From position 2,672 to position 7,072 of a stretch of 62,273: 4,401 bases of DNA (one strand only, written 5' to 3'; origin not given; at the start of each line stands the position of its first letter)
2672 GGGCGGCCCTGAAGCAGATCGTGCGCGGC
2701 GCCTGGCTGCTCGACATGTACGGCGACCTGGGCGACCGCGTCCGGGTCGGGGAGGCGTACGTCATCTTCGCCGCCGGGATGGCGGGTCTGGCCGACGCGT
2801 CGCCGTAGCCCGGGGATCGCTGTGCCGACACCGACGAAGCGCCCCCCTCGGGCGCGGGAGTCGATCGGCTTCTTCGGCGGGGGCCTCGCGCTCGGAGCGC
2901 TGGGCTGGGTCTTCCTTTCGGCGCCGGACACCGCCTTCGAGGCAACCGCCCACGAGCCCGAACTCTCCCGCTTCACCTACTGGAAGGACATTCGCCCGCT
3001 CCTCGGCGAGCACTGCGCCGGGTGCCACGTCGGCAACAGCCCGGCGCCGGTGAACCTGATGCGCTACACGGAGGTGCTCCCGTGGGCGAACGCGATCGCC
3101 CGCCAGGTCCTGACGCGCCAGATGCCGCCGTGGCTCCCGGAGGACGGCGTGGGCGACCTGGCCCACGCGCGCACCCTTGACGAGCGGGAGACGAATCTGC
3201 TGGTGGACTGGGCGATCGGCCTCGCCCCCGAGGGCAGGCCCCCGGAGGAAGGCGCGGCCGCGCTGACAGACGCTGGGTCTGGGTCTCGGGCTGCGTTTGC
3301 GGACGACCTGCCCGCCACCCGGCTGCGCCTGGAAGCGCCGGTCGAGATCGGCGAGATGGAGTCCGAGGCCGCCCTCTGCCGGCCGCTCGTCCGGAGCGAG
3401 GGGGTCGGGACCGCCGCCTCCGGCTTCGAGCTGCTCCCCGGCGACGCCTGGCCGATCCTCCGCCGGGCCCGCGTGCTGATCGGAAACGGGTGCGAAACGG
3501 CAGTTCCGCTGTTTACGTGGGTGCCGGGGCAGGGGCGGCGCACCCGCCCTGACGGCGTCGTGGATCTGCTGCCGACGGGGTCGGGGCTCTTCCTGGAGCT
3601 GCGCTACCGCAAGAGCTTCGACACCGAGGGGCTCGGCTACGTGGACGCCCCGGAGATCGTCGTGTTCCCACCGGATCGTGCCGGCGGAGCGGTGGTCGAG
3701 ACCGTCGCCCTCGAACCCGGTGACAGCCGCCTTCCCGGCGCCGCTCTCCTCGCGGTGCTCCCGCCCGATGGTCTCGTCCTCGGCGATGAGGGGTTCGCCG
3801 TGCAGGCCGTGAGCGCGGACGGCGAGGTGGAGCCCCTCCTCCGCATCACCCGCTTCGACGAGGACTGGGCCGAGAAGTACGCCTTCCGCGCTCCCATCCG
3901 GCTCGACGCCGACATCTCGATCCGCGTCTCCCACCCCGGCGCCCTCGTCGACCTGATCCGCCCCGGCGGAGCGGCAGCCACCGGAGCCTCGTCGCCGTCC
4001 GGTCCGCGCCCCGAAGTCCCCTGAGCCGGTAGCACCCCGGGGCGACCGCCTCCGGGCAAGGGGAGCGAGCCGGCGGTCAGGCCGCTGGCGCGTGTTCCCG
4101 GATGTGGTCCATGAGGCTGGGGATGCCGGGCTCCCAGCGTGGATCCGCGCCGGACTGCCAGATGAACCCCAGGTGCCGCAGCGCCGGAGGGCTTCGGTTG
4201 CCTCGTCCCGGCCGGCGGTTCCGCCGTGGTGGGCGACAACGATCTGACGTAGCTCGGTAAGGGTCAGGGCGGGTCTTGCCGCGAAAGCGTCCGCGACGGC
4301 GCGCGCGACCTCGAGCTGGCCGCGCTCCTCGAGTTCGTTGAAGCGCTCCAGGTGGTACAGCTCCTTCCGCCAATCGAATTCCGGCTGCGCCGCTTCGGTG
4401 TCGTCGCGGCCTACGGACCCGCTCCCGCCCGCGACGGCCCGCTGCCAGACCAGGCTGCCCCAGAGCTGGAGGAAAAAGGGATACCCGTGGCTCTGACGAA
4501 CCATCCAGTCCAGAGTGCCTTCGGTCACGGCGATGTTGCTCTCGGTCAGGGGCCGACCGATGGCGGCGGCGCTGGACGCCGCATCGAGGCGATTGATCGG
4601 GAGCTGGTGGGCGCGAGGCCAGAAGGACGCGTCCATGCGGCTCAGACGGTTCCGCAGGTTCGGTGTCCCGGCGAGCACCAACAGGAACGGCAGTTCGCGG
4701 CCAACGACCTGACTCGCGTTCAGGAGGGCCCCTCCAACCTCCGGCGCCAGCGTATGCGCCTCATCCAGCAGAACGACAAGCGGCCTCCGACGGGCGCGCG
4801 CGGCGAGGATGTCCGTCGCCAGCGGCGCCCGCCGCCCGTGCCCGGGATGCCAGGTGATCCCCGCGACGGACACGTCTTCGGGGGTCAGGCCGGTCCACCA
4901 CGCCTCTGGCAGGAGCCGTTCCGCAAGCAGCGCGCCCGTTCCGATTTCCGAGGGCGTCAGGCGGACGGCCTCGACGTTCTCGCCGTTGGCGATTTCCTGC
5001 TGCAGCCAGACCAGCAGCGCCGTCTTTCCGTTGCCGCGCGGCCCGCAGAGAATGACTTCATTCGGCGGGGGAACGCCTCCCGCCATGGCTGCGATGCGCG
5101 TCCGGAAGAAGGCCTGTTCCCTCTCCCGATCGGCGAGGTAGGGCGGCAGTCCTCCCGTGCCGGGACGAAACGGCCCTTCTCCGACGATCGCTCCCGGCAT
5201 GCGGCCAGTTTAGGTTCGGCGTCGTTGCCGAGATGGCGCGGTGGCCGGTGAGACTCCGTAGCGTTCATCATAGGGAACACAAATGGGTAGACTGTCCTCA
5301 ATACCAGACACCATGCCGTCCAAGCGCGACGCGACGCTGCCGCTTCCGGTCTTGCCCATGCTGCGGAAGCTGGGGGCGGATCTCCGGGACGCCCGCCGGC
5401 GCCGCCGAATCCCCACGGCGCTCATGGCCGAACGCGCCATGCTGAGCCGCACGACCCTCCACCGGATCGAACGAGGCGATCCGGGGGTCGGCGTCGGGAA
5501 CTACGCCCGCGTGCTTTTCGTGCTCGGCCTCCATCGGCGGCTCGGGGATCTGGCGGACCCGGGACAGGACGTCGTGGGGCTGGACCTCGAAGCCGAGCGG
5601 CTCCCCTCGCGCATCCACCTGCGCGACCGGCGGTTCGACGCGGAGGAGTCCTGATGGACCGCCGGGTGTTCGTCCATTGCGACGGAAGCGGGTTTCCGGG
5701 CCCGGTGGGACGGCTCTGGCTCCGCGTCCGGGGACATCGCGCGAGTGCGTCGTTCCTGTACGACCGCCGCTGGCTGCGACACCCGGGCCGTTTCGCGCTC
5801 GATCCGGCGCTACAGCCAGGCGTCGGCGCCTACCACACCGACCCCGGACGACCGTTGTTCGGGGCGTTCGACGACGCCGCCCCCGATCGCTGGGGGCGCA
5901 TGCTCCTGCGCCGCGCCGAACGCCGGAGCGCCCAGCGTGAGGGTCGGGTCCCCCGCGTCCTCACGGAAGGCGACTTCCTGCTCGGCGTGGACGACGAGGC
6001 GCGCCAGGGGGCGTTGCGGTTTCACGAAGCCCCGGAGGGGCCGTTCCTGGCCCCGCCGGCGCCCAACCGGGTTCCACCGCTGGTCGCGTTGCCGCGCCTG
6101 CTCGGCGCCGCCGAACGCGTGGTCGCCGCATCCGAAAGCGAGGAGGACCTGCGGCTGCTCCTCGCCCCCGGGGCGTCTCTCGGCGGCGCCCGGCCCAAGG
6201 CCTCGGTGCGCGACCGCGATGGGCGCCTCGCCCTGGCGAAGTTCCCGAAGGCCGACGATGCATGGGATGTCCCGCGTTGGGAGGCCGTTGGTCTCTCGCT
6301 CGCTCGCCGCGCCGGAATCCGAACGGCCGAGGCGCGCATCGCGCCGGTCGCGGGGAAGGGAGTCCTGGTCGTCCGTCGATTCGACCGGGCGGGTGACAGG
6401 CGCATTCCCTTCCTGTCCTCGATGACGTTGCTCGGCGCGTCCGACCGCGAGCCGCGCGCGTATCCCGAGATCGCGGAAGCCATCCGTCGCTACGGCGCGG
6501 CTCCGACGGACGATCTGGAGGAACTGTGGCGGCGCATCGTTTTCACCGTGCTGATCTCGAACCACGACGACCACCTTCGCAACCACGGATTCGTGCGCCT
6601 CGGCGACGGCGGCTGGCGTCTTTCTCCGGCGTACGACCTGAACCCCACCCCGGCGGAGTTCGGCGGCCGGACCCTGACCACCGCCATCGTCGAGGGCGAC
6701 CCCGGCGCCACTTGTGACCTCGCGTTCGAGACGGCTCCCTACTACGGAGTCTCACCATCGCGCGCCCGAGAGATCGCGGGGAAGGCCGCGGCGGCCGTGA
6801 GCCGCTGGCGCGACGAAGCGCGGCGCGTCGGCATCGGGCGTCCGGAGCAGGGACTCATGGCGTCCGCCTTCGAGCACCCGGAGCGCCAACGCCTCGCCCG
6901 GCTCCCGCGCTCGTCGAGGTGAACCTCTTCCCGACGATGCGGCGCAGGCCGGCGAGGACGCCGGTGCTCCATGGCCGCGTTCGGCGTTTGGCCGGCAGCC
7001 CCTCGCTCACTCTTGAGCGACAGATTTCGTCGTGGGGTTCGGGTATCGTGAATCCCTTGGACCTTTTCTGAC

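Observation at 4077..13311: Candidate defence/addiction island bracketed by inverted ATPase paralogs: HipA kinase + large orphan MTase + P-loop ATPases + PIN toxin + repeat arrays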

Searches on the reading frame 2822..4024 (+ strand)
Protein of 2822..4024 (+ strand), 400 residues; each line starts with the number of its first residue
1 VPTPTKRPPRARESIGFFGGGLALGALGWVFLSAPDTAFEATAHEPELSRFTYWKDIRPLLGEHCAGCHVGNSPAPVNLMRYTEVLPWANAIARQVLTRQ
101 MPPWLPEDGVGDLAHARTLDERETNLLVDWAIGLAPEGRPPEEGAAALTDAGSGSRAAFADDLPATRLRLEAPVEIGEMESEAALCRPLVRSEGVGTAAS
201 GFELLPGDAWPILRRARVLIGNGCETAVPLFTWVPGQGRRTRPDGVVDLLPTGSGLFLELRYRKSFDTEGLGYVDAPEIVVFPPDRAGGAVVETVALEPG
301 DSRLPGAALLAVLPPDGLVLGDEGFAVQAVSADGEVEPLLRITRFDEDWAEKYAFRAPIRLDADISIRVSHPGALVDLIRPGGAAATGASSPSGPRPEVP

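Call 5: search_protein_families(library=pfam, proteins=[window:2822-4024:+], max_evalue=0.01)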
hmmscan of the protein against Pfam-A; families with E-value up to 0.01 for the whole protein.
window:2822-4024:+ (400 aa): 0 families

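Call 7: search_protein_families(library=ncbifam, proteins=[window:2822-4024:+], max_evalue=0.01)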
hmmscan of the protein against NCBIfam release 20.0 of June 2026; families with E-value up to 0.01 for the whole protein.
window:2822-4024:+ (400 aa): 0 families

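Call 58: find_homologous_proteins(query=window:2822-4021:+, max_evalue=1e-10)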
Query window:2822-4021:+ (400 aa): 64 proteins with E <= 1e-10 among 8000 candidates.
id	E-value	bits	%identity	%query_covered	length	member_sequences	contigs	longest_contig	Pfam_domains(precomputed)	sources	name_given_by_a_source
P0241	1.1e-264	896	100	100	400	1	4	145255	-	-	-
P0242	1.0e-137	478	64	87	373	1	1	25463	-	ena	-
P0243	6.1e-137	475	62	91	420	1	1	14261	-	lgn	-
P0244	4.5e-134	466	61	89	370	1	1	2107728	-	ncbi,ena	-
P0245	2.5e-133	463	61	90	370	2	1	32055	-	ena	-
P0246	8.5e-133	462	60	89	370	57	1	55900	-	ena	-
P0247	2.7e-132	460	63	86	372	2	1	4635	-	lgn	-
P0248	5.1e-132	459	60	92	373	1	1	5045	-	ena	-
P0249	1.7e-131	457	61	92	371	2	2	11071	-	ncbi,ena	-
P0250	1.8e-131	457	63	85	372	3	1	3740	-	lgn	-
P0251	2.0e-131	457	60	91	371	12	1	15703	-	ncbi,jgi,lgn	-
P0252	3.6e-131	456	61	90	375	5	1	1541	-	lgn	-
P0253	5.1e-131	456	59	92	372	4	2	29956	-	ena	-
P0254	1.1e-130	455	63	85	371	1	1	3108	-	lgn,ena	-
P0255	2.5e-130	454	59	90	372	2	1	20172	-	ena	-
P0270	4.1e-122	426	57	94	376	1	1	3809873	-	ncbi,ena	-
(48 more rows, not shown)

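Call 59: find_encoding_contigs(protein=P0244, flank=10000, max_places=1)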
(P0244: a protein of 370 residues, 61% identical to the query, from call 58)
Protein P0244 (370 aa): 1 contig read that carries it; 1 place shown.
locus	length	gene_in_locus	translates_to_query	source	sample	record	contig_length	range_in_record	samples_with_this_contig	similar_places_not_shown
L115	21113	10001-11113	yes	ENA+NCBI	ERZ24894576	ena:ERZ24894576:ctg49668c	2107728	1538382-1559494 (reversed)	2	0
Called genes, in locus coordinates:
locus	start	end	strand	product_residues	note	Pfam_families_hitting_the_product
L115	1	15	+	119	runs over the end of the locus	-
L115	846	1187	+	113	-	PF00190:Cupin_1, PF02311:AraC_binding (weak), PF07883:Cupin_2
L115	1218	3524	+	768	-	-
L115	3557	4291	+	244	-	PF01872:RibD_C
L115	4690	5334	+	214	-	PF00107:ADH_zinc_N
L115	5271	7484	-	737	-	PF13089:PP_kinase_N, PF02503:PP_kinase, PF13091:PLDc_2 (weak), PF17941:PP_kinase_C_1, PF13090:PP_kinase_C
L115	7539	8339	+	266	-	PF00106:adh_short, PF08659:KR, PF13561:adh_short_C2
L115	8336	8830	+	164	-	PF04073:tRNA_edit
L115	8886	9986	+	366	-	PF19335:HMBD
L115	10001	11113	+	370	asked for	-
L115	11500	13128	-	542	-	-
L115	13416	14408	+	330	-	PF20030:bpMoxR, PF00158:Sigma54_activat (faint), PF07726:AAA_3, PF07728:AAA_5, PF17863:AAA_lid_2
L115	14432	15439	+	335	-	PF01882:DUF58, PF13519:VWA_2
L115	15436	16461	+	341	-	-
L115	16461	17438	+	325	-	PF00092:VWA, PF13519:VWA_2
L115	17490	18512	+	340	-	PF01882:DUF58 (weak), PF00092:VWA, PF13519:VWA_2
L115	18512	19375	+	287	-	PF00515:TPR_1 (faint), PF13414:TPR_11 (faint), PF14559:TPR_19 (faint), PF07719:TPR_2 (weak)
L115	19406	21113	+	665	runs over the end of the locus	PF13584:BatD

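Call 60: find_encoding_contigs(protein=P0242, flank=10000, max_places=1)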
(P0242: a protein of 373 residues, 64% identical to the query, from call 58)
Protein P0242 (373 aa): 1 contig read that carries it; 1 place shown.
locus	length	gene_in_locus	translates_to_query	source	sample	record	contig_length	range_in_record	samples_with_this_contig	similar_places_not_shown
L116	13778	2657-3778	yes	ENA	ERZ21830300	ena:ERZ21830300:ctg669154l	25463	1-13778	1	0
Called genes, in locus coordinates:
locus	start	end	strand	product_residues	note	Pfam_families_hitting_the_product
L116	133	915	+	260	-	PF00106:adh_short, PF08659:KR (weak), PF13561:adh_short_C2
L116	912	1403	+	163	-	PF04073:tRNA_edit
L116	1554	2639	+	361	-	PF19335:HMBD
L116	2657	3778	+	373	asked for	-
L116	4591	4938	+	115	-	PF14559:TPR_19 (weak)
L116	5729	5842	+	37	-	-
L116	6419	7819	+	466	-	PF22039:HUTI_composite_bact, PF01979:Amidohydro_1, PF07969:Amidohydro_3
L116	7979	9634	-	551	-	PF02368:Big_2 (weak), PF22359:Big-like (weak)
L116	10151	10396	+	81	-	-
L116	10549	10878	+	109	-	PF03551:PadR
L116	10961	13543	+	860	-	PF12704:MacB_PCD, PF02687:FtsX, PF12704:MacB_PCD, PF02687:FtsX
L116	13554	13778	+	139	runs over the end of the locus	-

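Call 61: find_encoding_contigs(protein=P0270, flank=10000, max_places=1)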
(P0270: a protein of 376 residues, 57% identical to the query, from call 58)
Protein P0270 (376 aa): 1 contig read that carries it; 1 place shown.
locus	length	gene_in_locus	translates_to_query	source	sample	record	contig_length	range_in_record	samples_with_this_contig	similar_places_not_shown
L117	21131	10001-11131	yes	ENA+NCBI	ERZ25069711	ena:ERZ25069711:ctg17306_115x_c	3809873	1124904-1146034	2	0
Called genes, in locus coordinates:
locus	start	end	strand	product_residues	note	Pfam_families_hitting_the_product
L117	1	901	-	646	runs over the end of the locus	PF13584:BatD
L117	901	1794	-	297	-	PF13428:TPR_14 (faint), PF14559:TPR_19 (faint), PF23914:TPR_CcmH_CycH (faint), PF13432:TPR_16 (weak), PF00515:TPR_1 (weak), PF07719:TPR_2, PF13414:TPR_11 (weak)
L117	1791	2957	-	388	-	PF00092:VWA, PF13519:VWA_2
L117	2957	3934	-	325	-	PF07584:BatA (weak), PF05762:VWA_CoxE (weak), PF00092:VWA, PF13519:VWA_2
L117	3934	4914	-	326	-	PF14316:DUF4381 (weak)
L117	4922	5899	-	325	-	PF01882:DUF58, PF13519:VWA_2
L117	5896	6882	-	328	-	PF20030:bpMoxR, PF07726:AAA_3, PF07728:AAA_5, PF17863:AAA_lid_2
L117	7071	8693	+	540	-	PF13181:TPR_8 (faint)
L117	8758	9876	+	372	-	PF19335:HMBD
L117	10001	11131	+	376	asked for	-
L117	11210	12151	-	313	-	-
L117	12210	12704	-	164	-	PF04073:tRNA_edit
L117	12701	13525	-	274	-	PF00106:adh_short, PF08659:KR, PF13561:adh_short_C2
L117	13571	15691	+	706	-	PF13089:PP_kinase_N, PF02503:PP_kinase, PF17941:PP_kinase_C_1, PF13091:PLDc_2 (weak), PF13090:PP_kinase_C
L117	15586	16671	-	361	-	PF00107:ADH_zinc_N (faint)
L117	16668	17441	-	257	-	PF01872:RibD_C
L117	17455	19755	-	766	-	-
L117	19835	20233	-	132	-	PF00190:Cupin_1 (weak), PF07883:Cupin_2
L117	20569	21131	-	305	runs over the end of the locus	PF02163:Peptidase_M50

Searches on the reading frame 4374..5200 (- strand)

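Call 5: search_protein_families(library=pfam, proteins=[window:4374-5200:-], max_evalue=0.01)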
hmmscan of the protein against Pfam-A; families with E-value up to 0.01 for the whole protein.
window:4374-5200:- (275 aa): 3 families
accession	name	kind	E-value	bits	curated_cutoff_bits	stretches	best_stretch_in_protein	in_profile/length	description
PF13401.12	AAA_22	-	2.3e-08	34.9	27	1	49-186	8-130/130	AAA domain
PF13191.12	AAA_16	-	0.00012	23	32.6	1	25-155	5-148/167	AAA ATPase domain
PF00004.35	AAA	-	0.00024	22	21.2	1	49-155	1-73/131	ATPase family associated with various cellular activities (AAA)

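Call 6: search_protein_families(library=padloc, proteins=[window:4374-5200:-], max_evalue=0.01)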
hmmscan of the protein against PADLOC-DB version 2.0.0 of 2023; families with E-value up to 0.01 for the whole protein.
window:4374-5200:- (275 aa): 1 family
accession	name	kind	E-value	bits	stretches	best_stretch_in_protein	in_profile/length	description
PDLC00915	TRIP13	-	0.0013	16.2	0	129-156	123-150/302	TRIP13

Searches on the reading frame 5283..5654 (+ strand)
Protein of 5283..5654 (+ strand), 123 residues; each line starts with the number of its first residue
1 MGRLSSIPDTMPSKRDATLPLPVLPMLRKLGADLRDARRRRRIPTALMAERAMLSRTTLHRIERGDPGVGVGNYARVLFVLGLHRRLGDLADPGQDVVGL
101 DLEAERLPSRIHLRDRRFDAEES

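Call 5: search_protein_families(library=pfam, proteins=[window:5283-5654:+], max_evalue=0.01)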
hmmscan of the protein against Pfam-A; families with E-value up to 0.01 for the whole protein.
window:5283-5654:+ (123 aa): 1 family
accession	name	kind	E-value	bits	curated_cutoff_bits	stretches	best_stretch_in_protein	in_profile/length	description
PF13560.12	HTH_31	-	4.7e-06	27.2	27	1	30-85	2-58/64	Helix-turn-helix domain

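Call 6: search_protein_families(library=padloc, proteins=[window:5283-5654:+], max_evalue=0.01)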
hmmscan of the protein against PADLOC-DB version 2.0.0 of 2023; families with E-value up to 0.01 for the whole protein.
window:5283-5654:+ (123 aa): 2 families
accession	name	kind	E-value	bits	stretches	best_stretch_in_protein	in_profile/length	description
PDLC02926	HTH_VI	-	0.0025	16.1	1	30-66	2-38/92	-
PDLC03946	RmrA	-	0.0042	13.9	1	34-67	7-40/357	-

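Call 7: search_protein_families(library=ncbifam, proteins=[window:5283-5654:+], max_evalue=0.01)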
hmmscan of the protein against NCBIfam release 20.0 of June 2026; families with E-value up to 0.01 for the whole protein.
window:5283-5654:+ (123 aa): 2 families
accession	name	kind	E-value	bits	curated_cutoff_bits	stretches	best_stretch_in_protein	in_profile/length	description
TIGR03070.1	couple_hipB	subfamily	4.8e-05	23.2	71.65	1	28-83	1-56/58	type II toxin-antitoxin system Y4mF family antitoxin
NF006015.0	PRK08154.1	subfamily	0.0046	16.2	204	1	25-77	26-78/314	anaerobic benzoate catabolism transcriptional regulator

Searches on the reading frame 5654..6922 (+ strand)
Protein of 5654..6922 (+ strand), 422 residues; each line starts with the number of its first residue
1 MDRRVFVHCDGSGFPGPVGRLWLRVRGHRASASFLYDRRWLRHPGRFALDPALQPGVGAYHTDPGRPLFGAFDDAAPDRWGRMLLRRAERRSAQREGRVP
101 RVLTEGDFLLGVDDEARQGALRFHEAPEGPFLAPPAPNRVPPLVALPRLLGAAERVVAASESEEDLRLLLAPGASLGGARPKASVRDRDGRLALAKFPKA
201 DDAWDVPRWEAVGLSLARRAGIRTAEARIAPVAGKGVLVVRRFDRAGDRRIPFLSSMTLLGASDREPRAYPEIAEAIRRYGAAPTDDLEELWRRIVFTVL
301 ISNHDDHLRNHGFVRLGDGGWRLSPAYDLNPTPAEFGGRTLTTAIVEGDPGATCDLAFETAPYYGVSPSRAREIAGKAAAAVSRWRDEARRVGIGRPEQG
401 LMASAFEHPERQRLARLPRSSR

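Call 5: search_protein_families(library=pfam, proteins=[window:5654-6922:+], max_evalue=0.01)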
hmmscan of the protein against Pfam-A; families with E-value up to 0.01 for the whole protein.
window:5654-6922:+ (422 aa): 2 families
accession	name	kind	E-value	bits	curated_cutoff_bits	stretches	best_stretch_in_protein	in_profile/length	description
PF07804.18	HipA_C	-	8e-48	163.3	30.5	1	175-385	2-213/213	HipA-like C-terminal domain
PF13657.11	Couple_hipA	-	0.0013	19.6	22.5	1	17-90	9-75/99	HipA N-terminal domain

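Call 6: search_protein_families(library=padloc, proteins=[window:5654-6922:+], max_evalue=0.01)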
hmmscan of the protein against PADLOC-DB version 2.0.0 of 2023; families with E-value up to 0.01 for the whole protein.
window:5654-6922:+ (422 aa): 2 families
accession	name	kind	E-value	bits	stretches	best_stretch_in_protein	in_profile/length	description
PDLC04340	PDC-M03A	-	4.3e-05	21.1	1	190-328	32-166/280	-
PDLC04344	PDC-M03A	-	0.0044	14.5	0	295-328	154-187/305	-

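Call 7: search_protein_families(library=ncbifam, proteins=[window:5654-6922:+], max_evalue=0.01)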
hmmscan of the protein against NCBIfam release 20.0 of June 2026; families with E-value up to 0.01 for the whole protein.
window:5654-6922:+ (422 aa): 1 family
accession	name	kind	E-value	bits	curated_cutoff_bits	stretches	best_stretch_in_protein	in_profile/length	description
NF007297.0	PRK09775.1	equivalog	5.6e-14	51.7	401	1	171-331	201-371/446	type II toxin-antitoxin system HipA family toxin YjjJ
